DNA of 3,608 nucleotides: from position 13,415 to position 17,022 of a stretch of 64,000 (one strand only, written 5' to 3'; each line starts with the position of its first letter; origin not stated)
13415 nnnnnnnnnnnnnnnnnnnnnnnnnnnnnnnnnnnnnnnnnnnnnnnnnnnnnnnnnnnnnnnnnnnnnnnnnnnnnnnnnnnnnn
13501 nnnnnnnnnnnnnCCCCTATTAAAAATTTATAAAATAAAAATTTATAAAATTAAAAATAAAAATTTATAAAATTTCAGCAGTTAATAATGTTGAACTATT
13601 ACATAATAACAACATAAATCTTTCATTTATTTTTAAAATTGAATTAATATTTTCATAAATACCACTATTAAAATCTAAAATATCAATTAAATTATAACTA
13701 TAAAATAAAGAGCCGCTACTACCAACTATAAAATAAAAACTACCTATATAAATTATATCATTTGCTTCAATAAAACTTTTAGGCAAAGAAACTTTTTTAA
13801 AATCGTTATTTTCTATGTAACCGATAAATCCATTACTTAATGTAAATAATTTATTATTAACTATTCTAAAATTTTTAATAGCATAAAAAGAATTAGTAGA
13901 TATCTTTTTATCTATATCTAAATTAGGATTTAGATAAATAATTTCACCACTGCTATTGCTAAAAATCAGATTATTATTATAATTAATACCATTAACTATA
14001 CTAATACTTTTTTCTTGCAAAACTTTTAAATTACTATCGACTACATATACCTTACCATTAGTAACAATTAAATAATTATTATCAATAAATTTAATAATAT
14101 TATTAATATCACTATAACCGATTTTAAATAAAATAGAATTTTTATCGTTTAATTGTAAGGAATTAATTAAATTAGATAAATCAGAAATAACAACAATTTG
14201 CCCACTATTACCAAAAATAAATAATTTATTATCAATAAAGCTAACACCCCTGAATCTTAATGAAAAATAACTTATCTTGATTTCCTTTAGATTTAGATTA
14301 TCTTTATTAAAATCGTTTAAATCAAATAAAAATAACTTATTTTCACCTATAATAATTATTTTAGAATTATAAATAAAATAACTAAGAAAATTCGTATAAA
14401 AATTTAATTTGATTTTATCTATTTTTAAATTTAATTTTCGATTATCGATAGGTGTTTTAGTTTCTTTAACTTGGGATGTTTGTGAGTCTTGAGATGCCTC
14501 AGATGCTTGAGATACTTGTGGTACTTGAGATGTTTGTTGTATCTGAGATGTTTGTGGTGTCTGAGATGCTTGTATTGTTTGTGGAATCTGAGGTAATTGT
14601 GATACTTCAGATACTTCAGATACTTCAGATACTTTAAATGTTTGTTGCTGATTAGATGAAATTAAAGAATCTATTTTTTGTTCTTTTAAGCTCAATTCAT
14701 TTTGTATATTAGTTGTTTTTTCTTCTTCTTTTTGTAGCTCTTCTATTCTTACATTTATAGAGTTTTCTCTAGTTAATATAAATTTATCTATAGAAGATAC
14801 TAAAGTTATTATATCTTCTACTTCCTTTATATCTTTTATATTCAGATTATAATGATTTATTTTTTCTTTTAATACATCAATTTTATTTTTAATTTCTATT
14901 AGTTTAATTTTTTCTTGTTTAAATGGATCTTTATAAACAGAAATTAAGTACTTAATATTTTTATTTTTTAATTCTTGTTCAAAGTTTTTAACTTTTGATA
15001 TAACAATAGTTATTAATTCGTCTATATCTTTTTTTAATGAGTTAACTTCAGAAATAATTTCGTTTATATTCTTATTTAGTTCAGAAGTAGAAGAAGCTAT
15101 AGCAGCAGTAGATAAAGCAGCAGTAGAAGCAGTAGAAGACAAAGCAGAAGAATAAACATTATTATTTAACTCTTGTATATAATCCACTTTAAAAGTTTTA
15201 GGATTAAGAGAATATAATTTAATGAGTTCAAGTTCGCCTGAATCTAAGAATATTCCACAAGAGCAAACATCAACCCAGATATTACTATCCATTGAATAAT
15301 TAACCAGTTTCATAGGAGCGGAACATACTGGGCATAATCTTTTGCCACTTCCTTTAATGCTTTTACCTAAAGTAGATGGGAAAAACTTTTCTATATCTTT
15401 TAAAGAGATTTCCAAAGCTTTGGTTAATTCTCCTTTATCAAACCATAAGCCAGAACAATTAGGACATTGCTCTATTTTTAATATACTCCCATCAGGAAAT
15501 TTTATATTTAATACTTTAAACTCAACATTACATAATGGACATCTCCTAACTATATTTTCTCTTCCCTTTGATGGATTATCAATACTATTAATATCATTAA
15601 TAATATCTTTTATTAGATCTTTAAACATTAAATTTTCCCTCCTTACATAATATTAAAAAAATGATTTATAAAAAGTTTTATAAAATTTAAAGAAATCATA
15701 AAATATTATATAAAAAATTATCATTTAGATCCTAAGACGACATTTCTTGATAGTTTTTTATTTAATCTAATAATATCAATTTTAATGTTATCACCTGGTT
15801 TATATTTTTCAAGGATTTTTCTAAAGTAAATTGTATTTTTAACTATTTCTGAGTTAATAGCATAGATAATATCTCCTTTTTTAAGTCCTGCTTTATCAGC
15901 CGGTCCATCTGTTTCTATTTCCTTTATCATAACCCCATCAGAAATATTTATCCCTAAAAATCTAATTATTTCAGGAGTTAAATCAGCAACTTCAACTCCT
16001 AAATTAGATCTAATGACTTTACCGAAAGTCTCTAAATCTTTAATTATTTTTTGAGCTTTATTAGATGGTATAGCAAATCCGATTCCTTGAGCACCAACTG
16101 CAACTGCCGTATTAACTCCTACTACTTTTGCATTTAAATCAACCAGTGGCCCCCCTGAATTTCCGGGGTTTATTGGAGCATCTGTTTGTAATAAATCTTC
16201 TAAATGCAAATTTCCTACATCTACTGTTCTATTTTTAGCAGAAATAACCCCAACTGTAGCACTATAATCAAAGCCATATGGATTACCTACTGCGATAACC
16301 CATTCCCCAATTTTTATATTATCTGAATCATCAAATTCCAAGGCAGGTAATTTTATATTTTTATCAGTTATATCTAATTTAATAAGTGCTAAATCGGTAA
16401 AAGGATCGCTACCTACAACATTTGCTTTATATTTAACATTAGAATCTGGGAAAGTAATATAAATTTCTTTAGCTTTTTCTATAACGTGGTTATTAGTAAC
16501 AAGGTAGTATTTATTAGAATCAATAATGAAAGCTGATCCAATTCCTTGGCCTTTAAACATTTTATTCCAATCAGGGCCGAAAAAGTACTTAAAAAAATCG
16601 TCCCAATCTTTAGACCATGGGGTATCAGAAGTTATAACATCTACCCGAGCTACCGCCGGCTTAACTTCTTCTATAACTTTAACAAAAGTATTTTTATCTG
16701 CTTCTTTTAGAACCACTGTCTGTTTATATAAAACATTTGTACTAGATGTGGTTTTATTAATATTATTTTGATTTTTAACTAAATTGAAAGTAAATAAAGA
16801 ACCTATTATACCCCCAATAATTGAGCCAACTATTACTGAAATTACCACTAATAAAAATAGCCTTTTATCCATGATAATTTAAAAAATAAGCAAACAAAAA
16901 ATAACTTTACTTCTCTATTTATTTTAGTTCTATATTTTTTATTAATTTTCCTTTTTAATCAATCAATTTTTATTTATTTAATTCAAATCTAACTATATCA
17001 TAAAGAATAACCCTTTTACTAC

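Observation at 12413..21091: Type IV pilus-like operon with embedded HtrA protease and a cytoplasmic Zn-ribbon/coiled-coil/propeller-like protein next to PilT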

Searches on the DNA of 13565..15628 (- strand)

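Call 76: search_rna_families(source=L101, start=1, end=330, threshold=evalue, max_evalue=0.01)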
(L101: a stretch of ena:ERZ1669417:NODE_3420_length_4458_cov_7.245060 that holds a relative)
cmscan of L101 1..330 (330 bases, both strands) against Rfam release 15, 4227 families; matches with E-value up to 0.01: 0.
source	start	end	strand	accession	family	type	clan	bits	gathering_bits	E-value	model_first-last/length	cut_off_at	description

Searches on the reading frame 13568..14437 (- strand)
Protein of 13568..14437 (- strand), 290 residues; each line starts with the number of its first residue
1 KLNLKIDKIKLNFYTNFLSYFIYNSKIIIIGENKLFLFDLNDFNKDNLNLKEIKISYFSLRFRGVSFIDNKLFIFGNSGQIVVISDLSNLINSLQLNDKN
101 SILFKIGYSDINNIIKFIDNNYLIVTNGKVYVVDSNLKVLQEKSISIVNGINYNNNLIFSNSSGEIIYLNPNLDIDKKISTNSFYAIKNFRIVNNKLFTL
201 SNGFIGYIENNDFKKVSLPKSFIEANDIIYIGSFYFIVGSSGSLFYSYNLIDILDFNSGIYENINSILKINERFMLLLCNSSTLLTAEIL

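Call 55: search_protein_representatives(alignment_id=A2)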
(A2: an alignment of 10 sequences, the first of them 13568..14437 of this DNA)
Query: 10 sequences, 272 profile positions. Proteins with E-value up to 0.001 (for the whole library): 22; up to 1e-10: 6; up to 1e-30: 4. The best 22 are listed.
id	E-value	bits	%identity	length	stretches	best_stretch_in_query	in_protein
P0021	1.4e-110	385.2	-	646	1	3-271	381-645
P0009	2.0e-107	374.9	-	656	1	2-272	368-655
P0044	4.9e-107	373.6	-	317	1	2-272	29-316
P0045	7.6e-34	133.6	-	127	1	147-271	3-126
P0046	5.2e-14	68.6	-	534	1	2-270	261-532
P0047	6.6e-12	61.7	-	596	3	206-268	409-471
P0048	3.0e-08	49.7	-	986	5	207-259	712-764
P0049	3.4e-07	46.2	-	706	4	173-262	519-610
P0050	9.9e-07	44.7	-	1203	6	30-97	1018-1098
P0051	2.3e-06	43.5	-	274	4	95-166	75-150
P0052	2.8e-06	43.2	-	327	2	125-264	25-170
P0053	3.2e-06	43.0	-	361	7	207-233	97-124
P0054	3.3e-05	39.7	-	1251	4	209-269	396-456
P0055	3.8e-05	39.5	-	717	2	173-262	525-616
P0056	4.5e-05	39.3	-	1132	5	26-97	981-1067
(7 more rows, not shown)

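Call 58: find_homologous_proteins(query=A4)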
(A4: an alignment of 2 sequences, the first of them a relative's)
Query A4 (2 sequences) (534 aa, profile of the alignment): 10 proteins with E <= 0.001 among 8000 candidates.
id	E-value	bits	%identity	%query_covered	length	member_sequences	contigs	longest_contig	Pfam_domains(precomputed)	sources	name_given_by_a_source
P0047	0.0e+0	1186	34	99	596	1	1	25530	PF13453.12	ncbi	-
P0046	8.2e-291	984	100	100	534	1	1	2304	PF13453.12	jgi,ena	-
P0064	5.2e-183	628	49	99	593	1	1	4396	PF13453.12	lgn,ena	-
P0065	1.1e-179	617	51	99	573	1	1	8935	PF13453.12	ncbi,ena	-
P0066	4.1e-35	139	34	31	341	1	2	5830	PF12760.13,PF13453.12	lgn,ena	-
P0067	7.2e-30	122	41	20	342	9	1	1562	PF13453.12,PF08271.18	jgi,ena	-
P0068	2.1e-28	117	36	25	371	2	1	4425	PF13453.12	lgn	-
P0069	3.4e-11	60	44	18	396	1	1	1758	PF01694.29,PF13453.12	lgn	-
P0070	2.1e-7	48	37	17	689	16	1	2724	PF01435.25,PF13453.12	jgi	-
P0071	2.0e-6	44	36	17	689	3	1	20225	PF01435.25,PF13453.12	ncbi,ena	-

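Call 59: find_encoding_contigs(protein=P0047, flank=10000, max_places=1)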
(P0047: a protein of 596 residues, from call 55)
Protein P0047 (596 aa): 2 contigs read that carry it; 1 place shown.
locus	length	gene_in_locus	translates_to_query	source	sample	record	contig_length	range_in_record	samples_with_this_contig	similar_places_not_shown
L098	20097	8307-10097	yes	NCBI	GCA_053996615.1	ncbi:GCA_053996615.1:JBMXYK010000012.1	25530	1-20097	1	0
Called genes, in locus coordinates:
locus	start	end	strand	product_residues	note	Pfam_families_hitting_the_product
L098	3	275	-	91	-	?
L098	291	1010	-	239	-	PF00730:HhH-GPD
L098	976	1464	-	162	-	PF22091:DUF6941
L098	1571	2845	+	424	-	PF05977:MFS_3, PF07690:MFS_1, PF12832:MFS_1_like (weak), PF07690:MFS_1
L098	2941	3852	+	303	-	PF01408:GFO_IDH_MocA, PF22725:GFO_IDH_MocA_C3, PF02894:GFO_IDH_MocA_C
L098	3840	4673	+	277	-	-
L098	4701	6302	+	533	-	PF00209:SNF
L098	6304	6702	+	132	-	-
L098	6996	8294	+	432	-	PF00226:DnaJ, PF01556:DnaJ_C, PF00684:DnaJ_CXXCXGXG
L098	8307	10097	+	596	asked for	PF13453:Zn_ribbon_TFIIB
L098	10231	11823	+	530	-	PF00654:Voltage_CLC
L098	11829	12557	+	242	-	PF00121:TIM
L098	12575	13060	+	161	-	-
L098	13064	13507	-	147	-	-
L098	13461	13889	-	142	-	PF03551:PadR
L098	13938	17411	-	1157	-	PF01590:GAF (faint), PF13492:GAF_3 (faint), PF13185:GAF_2 (weak), PF07228:SpoIIE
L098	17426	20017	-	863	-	PF12895:ANAPC3 (faint), PF13176:TPR_7 (faint), PF13424:TPR_12 (faint), PF25062:ARM_TT21_N (faint), PF00515:TPR_1 (weak), PF07719:TPR_2 (weak), PF14559:TPR_19 (weak), PF00990:GGDEF, +7 more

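Call 60: find_encoding_contigs(protein=P0065, flank=10000, max_places=1)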
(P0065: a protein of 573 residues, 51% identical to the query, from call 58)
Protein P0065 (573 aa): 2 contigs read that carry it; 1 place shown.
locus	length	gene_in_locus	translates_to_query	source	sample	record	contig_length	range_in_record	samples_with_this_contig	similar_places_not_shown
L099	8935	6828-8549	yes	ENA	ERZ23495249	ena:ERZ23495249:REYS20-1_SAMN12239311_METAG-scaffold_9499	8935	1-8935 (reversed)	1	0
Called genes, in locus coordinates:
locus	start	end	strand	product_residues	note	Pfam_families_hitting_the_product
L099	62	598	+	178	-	PF00156:Pribosyltran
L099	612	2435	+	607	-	PF06480:FtsH_ext, PF00004:AAA, PF07728:AAA_5 (faint), PF17862:AAA_lid_3, PF01434:Peptidase_M41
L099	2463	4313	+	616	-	PF01968:Hydantoinase_A (faint), PF13941:MutL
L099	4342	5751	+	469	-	PF02878:PGM_PMM_I, PF02879:PGM_PMM_II, PF02880:PGM_PMM_III, PF00408:PGM_PMM_IV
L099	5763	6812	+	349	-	PF00702:Hydrolase (faint), PF13419:HAD_2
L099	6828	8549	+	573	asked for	PF13453:Zn_ribbon_TFIIB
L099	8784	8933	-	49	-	?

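Call 61: find_encoding_contigs(protein=P0064, flank=10000, max_places=1)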
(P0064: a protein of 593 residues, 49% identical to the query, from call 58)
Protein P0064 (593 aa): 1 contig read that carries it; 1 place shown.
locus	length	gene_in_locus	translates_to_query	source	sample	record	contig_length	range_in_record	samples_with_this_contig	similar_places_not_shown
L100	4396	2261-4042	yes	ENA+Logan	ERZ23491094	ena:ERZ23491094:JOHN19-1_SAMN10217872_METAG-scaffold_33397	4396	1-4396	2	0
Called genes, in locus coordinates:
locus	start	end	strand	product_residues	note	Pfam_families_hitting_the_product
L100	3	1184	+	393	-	?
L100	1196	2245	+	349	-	PF00702:Hydrolase (weak), PF13419:HAD_2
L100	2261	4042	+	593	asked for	PF13453:Zn_ribbon_TFIIB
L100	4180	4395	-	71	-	?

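Call 64: list_cluster_members(proteins=[P0047, P0065, P0003, P0025, P0020])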
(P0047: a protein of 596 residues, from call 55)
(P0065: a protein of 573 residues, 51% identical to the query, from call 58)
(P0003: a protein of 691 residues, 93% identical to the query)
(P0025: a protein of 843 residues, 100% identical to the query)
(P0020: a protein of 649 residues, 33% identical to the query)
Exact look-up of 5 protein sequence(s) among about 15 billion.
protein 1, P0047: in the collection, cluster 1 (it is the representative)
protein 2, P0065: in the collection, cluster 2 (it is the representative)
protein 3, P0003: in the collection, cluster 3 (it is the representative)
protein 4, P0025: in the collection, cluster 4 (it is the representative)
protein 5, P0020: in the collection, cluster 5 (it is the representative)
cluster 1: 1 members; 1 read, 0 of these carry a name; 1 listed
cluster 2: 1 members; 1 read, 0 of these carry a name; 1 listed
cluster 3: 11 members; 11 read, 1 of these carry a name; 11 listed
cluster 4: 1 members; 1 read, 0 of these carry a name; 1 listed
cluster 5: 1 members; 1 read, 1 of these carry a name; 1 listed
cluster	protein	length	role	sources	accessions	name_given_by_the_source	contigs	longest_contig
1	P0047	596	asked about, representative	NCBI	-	-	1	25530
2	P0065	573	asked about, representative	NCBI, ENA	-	-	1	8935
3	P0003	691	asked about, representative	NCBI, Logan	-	-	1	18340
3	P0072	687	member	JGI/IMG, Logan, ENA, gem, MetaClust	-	\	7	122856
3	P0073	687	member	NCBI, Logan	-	-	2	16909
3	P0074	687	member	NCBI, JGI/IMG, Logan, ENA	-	-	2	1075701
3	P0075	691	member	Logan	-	-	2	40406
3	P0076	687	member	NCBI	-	-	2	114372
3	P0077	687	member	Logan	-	-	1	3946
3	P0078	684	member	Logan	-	-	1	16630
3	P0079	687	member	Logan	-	-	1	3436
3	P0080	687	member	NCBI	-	-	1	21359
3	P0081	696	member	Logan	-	-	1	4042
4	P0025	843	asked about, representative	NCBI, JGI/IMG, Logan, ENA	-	-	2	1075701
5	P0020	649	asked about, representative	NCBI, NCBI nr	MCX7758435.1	MAG: zf-TFIIB domain-containing protein [bacterium] | zf-TFIIB domain-containing protein [bacterium]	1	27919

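Call 71: search_protein_families(library=ncbifam, proteins=[P0047, P0066, P0068], max_evalue=0.001)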
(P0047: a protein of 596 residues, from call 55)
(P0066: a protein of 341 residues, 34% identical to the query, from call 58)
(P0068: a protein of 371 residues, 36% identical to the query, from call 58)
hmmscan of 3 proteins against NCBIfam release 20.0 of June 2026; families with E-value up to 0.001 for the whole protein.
P0047 (596 aa): 0 families

P0066 (341 aa): 1 family
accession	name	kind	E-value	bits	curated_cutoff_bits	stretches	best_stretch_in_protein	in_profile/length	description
NF000612.0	PRK00019.1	equivalog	0.00069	19.2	70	0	2-28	15-43/72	50S ribosomal protein L31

P0068 (371 aa): 0 families

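Call 91: find_encoding_contigs(protein=P0046, flank=10000, max_places=2)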
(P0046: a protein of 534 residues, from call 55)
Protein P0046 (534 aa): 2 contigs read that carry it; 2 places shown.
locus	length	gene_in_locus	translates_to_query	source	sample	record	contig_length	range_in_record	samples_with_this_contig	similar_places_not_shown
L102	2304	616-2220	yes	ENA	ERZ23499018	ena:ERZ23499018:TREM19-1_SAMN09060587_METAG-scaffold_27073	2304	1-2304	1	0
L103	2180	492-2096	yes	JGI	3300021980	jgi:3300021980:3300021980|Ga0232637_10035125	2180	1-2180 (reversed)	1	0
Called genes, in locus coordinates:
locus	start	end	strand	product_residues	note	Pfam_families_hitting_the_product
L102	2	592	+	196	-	?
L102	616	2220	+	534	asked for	PF13453:Zn_ribbon_TFIIB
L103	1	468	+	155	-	?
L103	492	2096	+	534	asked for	PF13453:Zn_ribbon_TFIIB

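Call 92: search_protein_families(library=pfam, proteins=[L102:2-592:+, P0066, P0067, P0068], max_evalue=0.01)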
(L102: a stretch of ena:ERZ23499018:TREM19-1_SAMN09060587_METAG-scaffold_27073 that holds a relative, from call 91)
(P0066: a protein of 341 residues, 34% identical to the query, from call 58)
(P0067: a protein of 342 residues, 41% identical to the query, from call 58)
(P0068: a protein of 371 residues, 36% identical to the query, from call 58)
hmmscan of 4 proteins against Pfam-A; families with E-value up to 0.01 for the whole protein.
L102:2-592:+ (196 aa): 1 family
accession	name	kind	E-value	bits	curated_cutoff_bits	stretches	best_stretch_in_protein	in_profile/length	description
PF13419.12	HAD_2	-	0.0012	19.4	23.8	1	41-153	61-174/178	Haloacid dehalogenase-like hydrolase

P0066 (341 aa): 5 families
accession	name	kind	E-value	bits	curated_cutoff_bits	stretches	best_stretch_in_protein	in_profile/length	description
PF13453.11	Zn_ribbon_TFIIB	-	1.6e-44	149.4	22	4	2-41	1-40/41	Transcription factor zinc-finger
PF12760.12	Zn_ribbon_IS1595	-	2.5e-06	27.8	25.4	0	94-119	11-33/46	Transposase zinc-ribbon domain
PF08271.17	Zn_Ribbon_TF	-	0.0011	19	29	0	1-30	1-29/43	TFIIB zinc-binding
PF14169.11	YdjO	-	0.0012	19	27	0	2-11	41-50/59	Cold-inducible protein YdjO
PF24440.1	DUF7559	-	0.006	17.2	27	0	236-248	32-44/52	Family of unknown function (DUF7559)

P0067 (342 aa): 5 families
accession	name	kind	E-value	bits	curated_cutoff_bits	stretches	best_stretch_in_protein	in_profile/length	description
PF13453.11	Zn_ribbon_TFIIB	-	6.7e-45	150.7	22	4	2-41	1-40/41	Transcription factor zinc-finger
PF08271.17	Zn_Ribbon_TF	-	2.5e-07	30.6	29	0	172-202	3-32/43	TFIIB zinc-binding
PF12760.12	Zn_ribbon_IS1595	-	0.0042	17.4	25.4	0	94-118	11-32/46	Transposase zinc-ribbon domain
PF21344.3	Zn_ribbon_LysW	-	0.0078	16.3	27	0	2-26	2-27/46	Alpha-aminoadipate carrier protein LysW-like, globular domain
PF07191.17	Zn_ribbon_6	-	0.0079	16.6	25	0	171-196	2-23/67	Double zinc ribbon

P0068 (371 aa): 3 families
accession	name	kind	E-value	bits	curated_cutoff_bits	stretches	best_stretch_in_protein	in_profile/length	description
PF13453.11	Zn_ribbon_TFIIB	-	3.1e-43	145.4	22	4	2-41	1-40/41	Transcription factor zinc-finger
PF08271.17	Zn_Ribbon_TF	-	3.4e-05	23.7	29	0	1-30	1-29/43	TFIIB zinc-binding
PF25403.1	zf-C2H2_ZFAND2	-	0.0035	17.8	27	1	2-20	4-22/40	ZFAND2A/B-like C2H2 zinc finger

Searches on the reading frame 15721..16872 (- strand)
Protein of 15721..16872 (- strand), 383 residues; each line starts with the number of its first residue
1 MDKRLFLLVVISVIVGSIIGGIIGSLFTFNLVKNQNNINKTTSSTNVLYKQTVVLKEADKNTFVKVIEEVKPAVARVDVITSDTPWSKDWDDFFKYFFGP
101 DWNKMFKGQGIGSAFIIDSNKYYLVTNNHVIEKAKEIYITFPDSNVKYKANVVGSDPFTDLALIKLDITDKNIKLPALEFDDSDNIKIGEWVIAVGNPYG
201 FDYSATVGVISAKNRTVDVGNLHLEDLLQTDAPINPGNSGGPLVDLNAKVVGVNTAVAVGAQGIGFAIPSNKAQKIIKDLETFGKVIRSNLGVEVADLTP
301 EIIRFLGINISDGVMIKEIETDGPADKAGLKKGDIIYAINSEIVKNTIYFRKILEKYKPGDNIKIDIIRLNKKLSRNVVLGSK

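Call 3: search_protein_families(library=pfam, proteins=[window:15721-16872:-], max_evalue=0.1)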
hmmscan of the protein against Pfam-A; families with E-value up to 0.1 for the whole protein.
window:15721-16872:- (383 aa): 6 families
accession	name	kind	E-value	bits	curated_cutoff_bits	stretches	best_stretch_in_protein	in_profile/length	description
PF13365.12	Trypsin_2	-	3.2e-28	99.7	27.6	1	112-253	1-144/144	Trypsin-like peptidase domain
PF00089.32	Trypsin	-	2.2e-15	57.5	20.6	1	111-277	26-220/220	Trypsin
PF13180.12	PDZ_2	-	1.8e-12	47.8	27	1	291-378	3-78/80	PDZ domain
PF17820.7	PDZ_6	-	3.3e-09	36.8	27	1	316-369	2-54/54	PDZ domain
PF00595.29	PDZ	-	1e-07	32.7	23.2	1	302-367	23-80/81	PDZ domain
PF12812.13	PDZ_1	-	0.09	13.3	28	0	292-356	12-74/78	PDZ-like domain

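Call 4: search_protein_families(library=ncbifam, proteins=[window:15721-16872:-], max_evalue=0.1)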
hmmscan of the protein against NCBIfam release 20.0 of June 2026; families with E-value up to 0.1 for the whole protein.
window:15721-16872:- (383 aa): 22 families
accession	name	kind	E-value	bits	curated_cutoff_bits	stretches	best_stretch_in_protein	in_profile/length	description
TIGR02037.1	degP_htrA_DO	subfamily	1.4e-97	327.4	416.2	1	62-381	2-328/434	Do family serine endopeptidase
NF041521.1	HhoA_HhoB_HtrA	equivalog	3.2e-80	269.9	450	1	63-378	3-329/335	HhoA/HhoB/HtrA family serine endopeptidase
NF007526.1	PRK10139.1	equivalog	1.4e-70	238.3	756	1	61-381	40-360/456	serine endoprotease DegQ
NF047968.1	SerProtHtrA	equivalog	2.4e-70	237.7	470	1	11-378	2-355/357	serine protease HtrA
NF008189.1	PRK10942.1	equivalog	4.7e-60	203.4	720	1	108-380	111-381/477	serine endoprotease DegP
NF053637.1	SerProtHtrAspr2045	equivalog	4.1e-57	193.9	650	1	4-376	10-382/394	serine protease HtrA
TIGR02038.1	protease_degS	equivalog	1.6e-55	188.7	422.95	1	107-381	75-347/351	outer membrane-stress sensor serine endopeptidase DegS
NF008147.1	PRK10898.1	equivalog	2.6e-54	184.7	408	1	109-379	77-346/352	outer membrane-stress sensor serine endopeptidase DegS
NF040960.1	MamE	equivalog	5.8e-49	167.2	800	2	109-279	121-292/659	magnetosome formation protease MamE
NF050055.1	SerProtHtrAMycob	equivalog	5.1e-45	154.3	800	1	111-376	228-494/502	serine protease HtrA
NF040961.1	MamO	equivalog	2.5e-22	79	800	1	108-283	96-270/648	magnetosome protein MamO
NF033740.0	MarP_fam_protase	equivalog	4.4e-22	78.6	250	1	112-281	213-378/390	MarP family serine protease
TIGR00054.1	TIGR00054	equivalog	1.4e-07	30.7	147.55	1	313-380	203-269/421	RIP metalloprotease RseP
TIGR02860.1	spore_IV_B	equivalog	1e-06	28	305.25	1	317-378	118-178/402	SpoIVB peptidase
NF041199.1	trx7_PDZ_seleno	equivalog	6.9e-06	25.2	300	1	314-375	319-385/390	Trx7/PDZ domain-containing (seleno)protein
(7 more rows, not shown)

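Call 49: search_protein_families(library=padloc, proteins=[window:15721-16872:-], max_evalue=0.01)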
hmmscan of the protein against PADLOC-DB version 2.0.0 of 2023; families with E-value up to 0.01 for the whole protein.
window:15721-16872:- (383 aa): 4 families
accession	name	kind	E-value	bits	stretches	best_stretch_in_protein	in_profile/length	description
PDLC02960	RT-Protease_XI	-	8.7e-19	65.8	1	107-277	348-504/506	single gene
PDLC02959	RT-Protease_XI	-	4.6e-18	63.4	1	107-276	347-507/510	single gene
PDLC04593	PDC-M35A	-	4.1e-07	28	1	110-217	21-135/216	-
PDLC05022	PDC-S45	-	0.00029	17.9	1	111-146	38-79/293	-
